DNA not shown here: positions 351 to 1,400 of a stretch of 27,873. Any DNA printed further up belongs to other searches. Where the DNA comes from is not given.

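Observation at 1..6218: Tandem, partly decayed array of a two-gene cassette (sequon-rich secreted protein A plus TSP3-repeat/HExxH zincin B) with a shared recombinogenic 5' module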

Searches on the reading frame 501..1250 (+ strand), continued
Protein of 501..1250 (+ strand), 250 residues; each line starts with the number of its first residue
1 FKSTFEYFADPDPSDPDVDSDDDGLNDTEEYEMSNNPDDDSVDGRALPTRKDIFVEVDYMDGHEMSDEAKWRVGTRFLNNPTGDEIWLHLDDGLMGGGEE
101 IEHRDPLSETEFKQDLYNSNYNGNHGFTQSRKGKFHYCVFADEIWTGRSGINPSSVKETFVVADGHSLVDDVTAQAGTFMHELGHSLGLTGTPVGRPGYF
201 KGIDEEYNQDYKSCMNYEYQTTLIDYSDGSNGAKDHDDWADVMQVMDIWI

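Call 101: search_protein_families(library=pfam, proteins=[L157:1078-6783:+, L090:1-6777:+, L012:4051-6771:+], max_evalue=0.001)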
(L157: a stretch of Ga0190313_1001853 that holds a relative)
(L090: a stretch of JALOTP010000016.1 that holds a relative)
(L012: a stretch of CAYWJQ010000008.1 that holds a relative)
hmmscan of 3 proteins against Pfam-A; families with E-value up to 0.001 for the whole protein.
L157:1078-6783:+ (1902 aa): 4 families
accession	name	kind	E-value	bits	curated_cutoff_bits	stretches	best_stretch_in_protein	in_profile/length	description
PF18911.6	PKD_4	-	5.8e-29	100.4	27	2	134-211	3-80/85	PKD domain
PF00801.26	PKD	-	3e-25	88.5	23.5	2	52-117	6-70/80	PKD domain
PF18884.5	TSP3_bac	-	7.2e-06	26.2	25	1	1259-1274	5-20/22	Bacterial TSP3 repeat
PF22352.2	K319L-like_PKD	-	6.3e-05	23.3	27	1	151-214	12-82/84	K319L-like, PKD domain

L090:1-6777:+ (2259 aa): 1 family
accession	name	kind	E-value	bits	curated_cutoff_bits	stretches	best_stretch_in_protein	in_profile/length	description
PF18884.5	TSP3_bac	-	3.4e-06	27.2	25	1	1381-1401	1-21/22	Bacterial TSP3 repeat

L012:4051-6771:+ (907 aa): 1 family
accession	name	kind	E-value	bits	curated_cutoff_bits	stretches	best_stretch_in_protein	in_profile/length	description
PF00041.27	fn3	-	2.2e-11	44.2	25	1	187-262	1-80/84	Fibronectin type III domain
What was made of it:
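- Main-gene scaffolds carry PKD, fn3 and TSP3 domains (call 101).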
